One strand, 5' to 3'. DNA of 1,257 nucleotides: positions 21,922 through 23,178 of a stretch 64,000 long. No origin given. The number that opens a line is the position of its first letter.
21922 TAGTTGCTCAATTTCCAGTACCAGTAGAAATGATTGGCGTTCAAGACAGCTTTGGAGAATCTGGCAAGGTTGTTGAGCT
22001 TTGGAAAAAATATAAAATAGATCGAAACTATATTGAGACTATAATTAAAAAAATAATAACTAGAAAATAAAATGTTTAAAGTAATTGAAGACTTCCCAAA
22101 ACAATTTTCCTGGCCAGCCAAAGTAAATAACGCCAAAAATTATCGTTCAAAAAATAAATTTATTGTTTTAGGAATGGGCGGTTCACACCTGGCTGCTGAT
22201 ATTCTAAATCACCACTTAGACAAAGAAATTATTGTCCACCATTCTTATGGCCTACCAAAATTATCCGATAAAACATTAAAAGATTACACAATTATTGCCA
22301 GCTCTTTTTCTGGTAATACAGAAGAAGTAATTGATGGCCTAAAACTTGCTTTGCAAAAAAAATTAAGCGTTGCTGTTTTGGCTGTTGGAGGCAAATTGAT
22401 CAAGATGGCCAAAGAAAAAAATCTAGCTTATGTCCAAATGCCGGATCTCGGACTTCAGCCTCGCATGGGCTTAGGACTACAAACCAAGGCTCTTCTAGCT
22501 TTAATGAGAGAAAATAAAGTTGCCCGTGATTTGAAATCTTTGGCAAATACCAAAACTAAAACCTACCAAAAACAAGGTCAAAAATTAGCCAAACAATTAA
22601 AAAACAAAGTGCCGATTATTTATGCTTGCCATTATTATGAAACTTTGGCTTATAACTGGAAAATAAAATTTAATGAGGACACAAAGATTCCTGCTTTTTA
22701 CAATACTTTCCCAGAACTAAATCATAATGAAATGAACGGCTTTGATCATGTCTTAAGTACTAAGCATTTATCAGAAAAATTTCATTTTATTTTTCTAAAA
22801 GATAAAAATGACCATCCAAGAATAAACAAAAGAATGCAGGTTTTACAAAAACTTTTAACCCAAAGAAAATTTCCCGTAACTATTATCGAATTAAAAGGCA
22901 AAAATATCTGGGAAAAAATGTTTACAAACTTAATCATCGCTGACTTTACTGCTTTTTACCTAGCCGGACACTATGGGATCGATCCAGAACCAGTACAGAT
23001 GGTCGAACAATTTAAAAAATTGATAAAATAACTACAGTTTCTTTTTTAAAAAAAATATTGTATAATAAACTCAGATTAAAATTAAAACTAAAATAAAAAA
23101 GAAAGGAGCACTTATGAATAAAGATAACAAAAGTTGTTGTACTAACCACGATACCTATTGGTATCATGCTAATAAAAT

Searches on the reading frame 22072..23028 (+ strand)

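Call 71: search_protein_families(library=pfam, proteins=[window:22072-23028:+], max_evalue=0.0001)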
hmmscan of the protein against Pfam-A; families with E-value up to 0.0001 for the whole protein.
window:22072-23028:+ (319 aa): 1 family
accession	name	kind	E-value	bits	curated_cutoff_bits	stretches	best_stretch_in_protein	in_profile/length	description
PF10432.14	bact-PGI_C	-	1.3e-42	145.8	24.5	1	167-316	3-149/151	Bacterial phospho-glucose isomerase C-terminal SIS domain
